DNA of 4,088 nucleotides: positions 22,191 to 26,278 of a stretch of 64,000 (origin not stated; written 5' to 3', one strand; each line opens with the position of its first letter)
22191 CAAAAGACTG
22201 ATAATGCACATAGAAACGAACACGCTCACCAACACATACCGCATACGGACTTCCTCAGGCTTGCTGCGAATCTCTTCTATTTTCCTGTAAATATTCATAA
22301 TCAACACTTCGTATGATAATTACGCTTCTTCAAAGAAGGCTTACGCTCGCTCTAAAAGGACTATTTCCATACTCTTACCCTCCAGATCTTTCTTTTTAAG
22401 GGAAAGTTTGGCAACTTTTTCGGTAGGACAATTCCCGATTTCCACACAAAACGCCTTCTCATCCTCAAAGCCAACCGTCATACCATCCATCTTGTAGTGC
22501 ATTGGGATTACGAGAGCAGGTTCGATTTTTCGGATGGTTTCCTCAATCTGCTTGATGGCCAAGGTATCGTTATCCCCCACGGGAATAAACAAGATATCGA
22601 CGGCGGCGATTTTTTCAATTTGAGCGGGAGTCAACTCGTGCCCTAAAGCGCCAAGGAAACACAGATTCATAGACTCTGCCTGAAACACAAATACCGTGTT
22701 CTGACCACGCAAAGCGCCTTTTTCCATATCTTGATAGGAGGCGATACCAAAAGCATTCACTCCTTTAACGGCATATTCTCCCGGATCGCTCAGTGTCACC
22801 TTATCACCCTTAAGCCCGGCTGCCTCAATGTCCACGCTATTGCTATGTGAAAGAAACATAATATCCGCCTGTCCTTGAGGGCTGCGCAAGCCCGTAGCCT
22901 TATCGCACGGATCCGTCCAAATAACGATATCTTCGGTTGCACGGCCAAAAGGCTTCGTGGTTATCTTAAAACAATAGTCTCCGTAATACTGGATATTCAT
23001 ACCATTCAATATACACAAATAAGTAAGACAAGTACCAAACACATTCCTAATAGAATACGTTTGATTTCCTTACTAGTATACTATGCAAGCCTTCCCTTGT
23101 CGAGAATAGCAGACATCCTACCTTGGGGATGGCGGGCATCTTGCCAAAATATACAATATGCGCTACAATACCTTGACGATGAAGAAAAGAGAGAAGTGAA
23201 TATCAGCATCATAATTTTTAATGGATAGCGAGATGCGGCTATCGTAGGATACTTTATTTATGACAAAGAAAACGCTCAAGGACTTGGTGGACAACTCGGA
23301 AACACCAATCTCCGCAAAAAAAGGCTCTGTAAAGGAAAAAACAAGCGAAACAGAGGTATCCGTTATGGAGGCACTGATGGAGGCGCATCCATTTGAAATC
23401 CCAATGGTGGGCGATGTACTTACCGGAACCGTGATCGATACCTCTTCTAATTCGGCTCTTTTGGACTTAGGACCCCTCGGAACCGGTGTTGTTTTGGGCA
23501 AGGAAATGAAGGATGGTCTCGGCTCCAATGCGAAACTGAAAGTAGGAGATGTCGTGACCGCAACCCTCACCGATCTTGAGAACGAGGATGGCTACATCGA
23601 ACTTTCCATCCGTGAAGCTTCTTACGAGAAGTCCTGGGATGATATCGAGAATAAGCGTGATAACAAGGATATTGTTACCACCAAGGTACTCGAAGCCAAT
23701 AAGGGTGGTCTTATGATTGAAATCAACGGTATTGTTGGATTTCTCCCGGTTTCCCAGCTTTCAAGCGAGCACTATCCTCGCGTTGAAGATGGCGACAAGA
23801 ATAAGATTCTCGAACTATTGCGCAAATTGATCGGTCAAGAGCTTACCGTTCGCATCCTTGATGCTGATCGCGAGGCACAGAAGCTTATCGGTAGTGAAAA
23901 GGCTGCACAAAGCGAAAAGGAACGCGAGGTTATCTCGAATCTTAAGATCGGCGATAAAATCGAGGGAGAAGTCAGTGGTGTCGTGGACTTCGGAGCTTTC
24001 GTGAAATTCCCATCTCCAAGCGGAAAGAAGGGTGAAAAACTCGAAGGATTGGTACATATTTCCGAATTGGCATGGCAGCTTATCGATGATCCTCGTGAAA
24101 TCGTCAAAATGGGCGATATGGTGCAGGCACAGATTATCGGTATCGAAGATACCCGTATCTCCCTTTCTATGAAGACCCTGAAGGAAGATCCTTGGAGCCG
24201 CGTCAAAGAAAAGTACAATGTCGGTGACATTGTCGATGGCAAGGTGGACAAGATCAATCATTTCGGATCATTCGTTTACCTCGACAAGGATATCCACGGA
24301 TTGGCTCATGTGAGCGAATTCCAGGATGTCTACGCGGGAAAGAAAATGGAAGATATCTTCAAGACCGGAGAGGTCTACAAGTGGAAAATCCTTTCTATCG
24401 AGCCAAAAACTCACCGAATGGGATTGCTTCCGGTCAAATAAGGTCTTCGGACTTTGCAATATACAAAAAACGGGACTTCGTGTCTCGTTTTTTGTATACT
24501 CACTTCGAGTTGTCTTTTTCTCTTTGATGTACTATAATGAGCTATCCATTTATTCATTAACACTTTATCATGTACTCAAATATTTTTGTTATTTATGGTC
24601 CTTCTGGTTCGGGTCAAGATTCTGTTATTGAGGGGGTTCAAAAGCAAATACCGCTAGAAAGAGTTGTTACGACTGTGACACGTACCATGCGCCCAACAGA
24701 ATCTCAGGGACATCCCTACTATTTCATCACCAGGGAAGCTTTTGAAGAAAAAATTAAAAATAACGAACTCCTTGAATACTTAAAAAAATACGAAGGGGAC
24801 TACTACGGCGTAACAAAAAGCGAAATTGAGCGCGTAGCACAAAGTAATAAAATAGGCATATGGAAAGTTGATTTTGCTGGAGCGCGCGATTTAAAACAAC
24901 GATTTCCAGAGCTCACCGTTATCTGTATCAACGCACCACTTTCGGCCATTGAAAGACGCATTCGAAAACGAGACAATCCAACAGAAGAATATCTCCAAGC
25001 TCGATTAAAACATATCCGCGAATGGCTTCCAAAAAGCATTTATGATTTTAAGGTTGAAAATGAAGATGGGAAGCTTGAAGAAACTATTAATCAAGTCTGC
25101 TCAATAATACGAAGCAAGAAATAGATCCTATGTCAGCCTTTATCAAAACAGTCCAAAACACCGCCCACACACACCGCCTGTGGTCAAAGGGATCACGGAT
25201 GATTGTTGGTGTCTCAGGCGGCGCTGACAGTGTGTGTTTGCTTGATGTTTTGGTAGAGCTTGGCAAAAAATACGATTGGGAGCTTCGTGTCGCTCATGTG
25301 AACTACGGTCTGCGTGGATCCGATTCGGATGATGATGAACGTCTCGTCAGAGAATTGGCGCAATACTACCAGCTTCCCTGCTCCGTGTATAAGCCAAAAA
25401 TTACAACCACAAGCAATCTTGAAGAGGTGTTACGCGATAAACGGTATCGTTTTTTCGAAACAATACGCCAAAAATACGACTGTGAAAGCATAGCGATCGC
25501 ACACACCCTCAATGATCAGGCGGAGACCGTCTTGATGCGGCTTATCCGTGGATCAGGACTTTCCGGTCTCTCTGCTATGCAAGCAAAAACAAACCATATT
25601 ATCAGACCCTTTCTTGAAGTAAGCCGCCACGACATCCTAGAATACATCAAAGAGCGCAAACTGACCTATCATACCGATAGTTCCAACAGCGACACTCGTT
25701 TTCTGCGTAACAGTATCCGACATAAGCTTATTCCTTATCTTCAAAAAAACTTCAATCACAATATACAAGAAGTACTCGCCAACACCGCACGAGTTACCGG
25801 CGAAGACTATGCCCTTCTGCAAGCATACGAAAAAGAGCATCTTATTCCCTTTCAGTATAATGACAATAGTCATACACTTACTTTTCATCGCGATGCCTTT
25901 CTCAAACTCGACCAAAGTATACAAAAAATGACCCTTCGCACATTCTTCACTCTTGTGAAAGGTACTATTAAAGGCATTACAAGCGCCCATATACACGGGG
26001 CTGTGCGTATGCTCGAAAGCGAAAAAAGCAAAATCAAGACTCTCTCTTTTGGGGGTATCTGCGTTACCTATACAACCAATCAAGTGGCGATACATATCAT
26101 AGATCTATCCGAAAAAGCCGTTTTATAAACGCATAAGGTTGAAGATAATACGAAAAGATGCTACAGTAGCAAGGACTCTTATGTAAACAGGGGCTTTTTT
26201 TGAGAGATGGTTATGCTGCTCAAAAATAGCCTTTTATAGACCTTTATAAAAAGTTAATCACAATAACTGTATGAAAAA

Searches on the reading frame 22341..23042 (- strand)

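Call 11: search_protein_families(library=pfam, max_evalue=0.000001, proteins=[window:22341-23042:-])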
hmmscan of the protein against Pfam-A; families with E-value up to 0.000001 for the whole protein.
window:22341-23042:- (233 aa): 1 family
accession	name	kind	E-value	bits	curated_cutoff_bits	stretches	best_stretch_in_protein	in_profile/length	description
PF13483.12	Lactamase_B_3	-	9.5e-34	117.1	24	1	17-182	2-160/160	Beta-lactamase superfamily domain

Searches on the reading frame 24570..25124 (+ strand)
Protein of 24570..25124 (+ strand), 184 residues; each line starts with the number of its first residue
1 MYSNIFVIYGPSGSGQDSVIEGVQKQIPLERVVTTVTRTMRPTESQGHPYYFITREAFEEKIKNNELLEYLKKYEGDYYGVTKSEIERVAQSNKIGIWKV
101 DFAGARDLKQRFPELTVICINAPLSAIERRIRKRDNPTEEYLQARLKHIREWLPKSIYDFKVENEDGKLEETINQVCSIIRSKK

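Call 11: search_protein_families(library=pfam, max_evalue=0.000001, proteins=[window:24570-25124:+])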
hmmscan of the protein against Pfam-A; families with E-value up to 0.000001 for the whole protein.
window:24570-25124:+ (184 aa): 1 family
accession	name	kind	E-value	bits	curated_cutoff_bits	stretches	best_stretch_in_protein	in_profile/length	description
PF00625.27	Guanylate_kin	-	2.6e-31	109.2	25.2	1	4-182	3-181/182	Guanylate kinase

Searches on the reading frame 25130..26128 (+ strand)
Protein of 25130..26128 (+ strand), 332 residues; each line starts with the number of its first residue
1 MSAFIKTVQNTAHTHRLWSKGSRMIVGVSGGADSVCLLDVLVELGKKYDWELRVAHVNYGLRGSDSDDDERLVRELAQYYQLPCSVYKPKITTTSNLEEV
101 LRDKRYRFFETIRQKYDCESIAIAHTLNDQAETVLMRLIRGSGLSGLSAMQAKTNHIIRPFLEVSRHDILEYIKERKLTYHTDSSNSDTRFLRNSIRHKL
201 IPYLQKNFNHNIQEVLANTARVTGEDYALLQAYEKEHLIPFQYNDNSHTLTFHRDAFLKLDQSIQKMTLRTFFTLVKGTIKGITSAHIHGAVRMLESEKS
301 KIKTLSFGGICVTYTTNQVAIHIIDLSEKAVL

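Call 11: search_protein_families(library=pfam, max_evalue=0.000001, proteins=[window:25130-26128:+])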
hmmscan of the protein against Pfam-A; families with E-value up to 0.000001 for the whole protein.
window:25130-26128:+ (332 aa): 1 family
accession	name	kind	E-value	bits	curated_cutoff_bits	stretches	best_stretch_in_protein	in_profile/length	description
PF01171.26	ATP_bind_3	-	2.6e-55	187.4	27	1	24-199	2-182/182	PP-loop family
